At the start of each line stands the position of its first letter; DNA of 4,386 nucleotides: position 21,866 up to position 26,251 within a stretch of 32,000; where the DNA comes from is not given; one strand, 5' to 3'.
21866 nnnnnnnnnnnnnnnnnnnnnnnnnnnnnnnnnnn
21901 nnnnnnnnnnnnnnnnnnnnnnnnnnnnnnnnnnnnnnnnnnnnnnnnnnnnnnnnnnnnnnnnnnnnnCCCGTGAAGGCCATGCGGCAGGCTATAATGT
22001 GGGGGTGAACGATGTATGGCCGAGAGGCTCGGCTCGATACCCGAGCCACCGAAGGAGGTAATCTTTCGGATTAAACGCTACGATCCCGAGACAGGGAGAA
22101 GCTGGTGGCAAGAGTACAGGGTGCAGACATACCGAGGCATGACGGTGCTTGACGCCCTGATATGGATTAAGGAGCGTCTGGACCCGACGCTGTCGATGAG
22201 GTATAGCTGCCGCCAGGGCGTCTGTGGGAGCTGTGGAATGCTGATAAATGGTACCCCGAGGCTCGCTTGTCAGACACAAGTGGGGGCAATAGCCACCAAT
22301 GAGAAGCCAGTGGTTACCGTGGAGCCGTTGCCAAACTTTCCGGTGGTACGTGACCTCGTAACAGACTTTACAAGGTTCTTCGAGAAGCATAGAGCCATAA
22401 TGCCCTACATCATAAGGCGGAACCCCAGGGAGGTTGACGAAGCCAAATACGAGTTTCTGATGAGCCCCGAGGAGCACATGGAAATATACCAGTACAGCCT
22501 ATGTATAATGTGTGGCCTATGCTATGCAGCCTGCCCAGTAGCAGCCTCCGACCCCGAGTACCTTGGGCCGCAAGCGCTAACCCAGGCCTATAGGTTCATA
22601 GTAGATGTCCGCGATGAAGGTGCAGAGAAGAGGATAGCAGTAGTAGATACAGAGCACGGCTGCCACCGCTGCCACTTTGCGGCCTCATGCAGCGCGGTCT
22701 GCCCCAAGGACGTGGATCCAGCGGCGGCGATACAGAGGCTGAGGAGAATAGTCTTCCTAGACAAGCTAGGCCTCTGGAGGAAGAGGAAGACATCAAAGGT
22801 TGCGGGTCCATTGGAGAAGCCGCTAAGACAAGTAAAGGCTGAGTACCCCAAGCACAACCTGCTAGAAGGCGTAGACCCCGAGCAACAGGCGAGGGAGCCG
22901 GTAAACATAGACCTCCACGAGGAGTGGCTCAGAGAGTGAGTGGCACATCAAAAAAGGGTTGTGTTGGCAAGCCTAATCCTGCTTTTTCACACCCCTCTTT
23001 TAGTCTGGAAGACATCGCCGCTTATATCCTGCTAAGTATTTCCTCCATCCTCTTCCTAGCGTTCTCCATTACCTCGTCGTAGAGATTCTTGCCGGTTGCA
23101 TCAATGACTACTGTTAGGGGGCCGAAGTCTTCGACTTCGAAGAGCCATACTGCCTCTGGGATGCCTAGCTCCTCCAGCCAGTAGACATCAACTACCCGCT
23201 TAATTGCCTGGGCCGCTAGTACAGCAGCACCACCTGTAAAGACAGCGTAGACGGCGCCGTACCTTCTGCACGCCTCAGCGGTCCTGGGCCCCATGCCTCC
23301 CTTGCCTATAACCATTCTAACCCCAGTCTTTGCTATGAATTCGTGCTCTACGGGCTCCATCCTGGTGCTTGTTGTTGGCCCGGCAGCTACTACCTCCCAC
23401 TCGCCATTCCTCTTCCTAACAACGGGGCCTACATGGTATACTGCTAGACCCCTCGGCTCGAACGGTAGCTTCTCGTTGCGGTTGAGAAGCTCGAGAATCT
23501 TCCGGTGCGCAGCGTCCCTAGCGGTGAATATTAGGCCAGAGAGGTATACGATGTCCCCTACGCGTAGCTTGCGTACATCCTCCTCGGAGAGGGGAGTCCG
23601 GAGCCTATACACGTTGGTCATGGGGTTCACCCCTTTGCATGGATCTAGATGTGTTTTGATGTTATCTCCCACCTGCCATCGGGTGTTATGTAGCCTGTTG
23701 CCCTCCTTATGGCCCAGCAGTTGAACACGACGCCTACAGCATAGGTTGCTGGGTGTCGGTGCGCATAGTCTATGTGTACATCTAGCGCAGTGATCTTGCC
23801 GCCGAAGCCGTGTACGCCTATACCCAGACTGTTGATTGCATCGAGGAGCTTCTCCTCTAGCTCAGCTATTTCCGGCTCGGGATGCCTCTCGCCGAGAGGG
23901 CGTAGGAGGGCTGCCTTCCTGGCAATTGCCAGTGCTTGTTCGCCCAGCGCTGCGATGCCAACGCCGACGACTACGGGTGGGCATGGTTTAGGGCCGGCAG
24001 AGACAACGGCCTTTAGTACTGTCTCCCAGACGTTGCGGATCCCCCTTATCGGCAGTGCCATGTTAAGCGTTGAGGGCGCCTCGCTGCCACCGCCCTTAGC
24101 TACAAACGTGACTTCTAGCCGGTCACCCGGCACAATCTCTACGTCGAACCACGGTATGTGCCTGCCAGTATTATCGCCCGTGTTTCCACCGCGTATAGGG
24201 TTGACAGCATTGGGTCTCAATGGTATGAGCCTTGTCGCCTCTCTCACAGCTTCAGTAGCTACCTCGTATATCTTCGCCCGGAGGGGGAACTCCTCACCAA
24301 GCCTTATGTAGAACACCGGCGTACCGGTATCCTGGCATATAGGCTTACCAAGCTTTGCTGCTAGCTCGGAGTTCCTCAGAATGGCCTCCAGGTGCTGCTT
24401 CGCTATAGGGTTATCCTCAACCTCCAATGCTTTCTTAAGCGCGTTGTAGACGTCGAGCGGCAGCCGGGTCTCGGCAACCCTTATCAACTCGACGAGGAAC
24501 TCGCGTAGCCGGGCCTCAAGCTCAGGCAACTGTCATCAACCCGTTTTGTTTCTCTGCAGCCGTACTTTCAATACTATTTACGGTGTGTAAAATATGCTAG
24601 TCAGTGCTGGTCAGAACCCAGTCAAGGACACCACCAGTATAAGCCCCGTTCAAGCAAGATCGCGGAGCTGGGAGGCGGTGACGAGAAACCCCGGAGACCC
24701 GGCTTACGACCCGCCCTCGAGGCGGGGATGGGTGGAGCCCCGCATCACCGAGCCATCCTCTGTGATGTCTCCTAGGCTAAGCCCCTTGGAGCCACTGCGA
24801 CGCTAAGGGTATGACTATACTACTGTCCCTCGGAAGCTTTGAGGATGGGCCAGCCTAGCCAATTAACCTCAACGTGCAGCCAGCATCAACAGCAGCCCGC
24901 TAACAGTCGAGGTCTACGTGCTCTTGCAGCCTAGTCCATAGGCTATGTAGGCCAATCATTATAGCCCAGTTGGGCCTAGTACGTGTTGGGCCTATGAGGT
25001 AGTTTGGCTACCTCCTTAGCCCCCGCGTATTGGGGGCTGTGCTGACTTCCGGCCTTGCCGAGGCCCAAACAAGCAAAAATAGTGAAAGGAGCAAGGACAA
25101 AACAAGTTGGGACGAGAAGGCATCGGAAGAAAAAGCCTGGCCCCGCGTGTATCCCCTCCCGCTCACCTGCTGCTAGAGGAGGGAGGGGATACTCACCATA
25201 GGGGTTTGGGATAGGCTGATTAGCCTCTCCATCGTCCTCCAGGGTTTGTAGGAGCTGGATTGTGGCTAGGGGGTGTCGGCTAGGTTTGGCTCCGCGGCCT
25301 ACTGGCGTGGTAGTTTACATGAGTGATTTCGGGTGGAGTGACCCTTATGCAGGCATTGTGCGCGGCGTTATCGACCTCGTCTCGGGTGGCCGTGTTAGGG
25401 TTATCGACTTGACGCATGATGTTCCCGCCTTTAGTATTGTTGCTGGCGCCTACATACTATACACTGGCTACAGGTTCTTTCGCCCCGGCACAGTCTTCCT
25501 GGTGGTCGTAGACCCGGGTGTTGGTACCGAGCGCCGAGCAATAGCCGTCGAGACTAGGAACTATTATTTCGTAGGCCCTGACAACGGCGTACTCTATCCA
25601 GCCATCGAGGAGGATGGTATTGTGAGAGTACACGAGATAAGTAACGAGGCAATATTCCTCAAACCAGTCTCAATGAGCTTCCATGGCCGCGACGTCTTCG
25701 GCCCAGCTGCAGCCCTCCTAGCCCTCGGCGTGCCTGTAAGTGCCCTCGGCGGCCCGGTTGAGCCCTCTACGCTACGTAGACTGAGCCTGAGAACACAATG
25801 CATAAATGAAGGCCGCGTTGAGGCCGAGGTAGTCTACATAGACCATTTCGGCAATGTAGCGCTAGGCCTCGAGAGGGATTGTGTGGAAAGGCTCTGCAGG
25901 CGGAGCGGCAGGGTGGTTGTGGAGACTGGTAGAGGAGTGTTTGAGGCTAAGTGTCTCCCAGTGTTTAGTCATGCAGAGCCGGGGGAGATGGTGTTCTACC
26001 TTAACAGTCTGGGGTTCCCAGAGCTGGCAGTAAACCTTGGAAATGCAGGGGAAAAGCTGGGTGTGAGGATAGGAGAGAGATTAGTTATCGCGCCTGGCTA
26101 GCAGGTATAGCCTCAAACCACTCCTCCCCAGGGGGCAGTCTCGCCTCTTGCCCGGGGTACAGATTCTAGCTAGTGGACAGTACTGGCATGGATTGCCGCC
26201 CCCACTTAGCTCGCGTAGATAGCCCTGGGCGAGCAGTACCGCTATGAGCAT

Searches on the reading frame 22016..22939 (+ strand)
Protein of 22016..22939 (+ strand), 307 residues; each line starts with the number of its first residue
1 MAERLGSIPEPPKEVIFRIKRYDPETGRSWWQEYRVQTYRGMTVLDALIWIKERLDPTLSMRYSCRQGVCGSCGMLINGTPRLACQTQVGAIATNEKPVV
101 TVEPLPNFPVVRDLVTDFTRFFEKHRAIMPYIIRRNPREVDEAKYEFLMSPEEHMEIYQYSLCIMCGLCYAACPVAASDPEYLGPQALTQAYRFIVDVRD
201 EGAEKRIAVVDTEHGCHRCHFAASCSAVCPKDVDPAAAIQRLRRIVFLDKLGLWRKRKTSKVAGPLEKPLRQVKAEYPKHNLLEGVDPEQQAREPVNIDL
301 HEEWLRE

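Call 21: search_protein_families(library=pfam, proteins=[window:22016-22939:+], max_evalue=0.01)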
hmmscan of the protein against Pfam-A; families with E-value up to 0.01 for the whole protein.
window:22016-22939:+ (307 aa): 14 families
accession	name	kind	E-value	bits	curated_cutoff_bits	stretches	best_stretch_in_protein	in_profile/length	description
PF13085.11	Fer2_3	-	8.1e-35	119.5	27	1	17-123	2-107/107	2Fe-2S iron-sulfur cluster binding domain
PF13183.11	Fer4_8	-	1.1e-07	32.7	27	1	161-233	3-68/68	4Fe-4S dicluster domain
PF13534.11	Fer4_17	-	4.5e-07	30.8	22.2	1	163-234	2-61/61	4Fe-4S dicluster domain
PF12838.12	Fer4_7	-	1.1e-06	29.4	27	2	163-233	2-52/52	4Fe-4S dicluster domain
PF13237.11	Fer4_10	-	1.3e-06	28.7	25.5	1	157-230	3-53/53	4Fe-4S dicluster domain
PF00037.32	Fer4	-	1.2e-05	25.3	21.1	1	159-177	4-22/24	4Fe-4S binding domain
PF13484.11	Fer4_16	-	0.00035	21.7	30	1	163-231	2-65/66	4Fe-4S double cluster binding domain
PF12837.12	Fer4_6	-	0.00048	20.4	25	1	159-177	5-23/24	4Fe-4S binding domain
PF13187.11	Fer4_9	-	0.0014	19.1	27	0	155-175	34-49/52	4Fe-4S dicluster domain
PF13746.11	Fer4_18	-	0.0016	19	27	0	122-176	20-74/114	4Fe-4S dicluster domain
PF00111.32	Fer2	-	0.0022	18.3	21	1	57-89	27-76/77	2Fe-2S iron-sulfur cluster binding domain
PF14697.11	Fer4_21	-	0.0024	18.4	35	1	151-175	30-53/59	4Fe-4S dicluster domain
PF12797.12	Fer4_2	-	0.0057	17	24.5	1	160-175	7-22/22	4Fe-4S binding domain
PF12800.12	Fer4_4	-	0.0064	17.2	24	1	161-175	2-16/17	4Fe-4S binding domain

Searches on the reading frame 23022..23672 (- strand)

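Call 21: search_protein_families(library=pfam, proteins=[window:23022-23672:-], max_evalue=0.01)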
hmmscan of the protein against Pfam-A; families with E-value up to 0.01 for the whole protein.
window:23022-23672:- (216 aa): 1 family
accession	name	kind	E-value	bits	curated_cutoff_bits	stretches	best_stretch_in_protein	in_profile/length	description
PF05683.17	Fumerase_C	-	3.8e-52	177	22.2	1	23-200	30-204/205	Fumarase C-terminus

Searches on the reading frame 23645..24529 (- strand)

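Call 21: search_protein_families(library=pfam, proteins=[window:23645-24529:-], max_evalue=0.01)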
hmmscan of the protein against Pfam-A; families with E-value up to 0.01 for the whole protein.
window:23645-24529:- (294 aa): 1 family
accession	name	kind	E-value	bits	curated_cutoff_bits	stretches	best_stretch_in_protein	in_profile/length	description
PF05681.19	Fumerase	-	2.4e-90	302.9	25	1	12-278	4-268/270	Fumarate hydratase (Fumerase)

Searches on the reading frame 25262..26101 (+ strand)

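Call 21: search_protein_families(library=pfam, proteins=[window:25262-26101:+], max_evalue=0.01)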
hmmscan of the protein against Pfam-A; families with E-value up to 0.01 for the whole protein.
window:25262-26101:+ (279 aa): 2 families
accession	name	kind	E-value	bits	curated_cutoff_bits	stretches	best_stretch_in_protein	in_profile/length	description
PF01887.21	SAM_HAT_N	-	3.7e-50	169.9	26.3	1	18-163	2-145/145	SAM hydroxide adenosyltransferase N-terminal domain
PF20257.3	SAM_HAT_C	-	1.4e-19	70.7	25.5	1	188-274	1-83/84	SAM hydroxide adenosyltransferase C-terminal domain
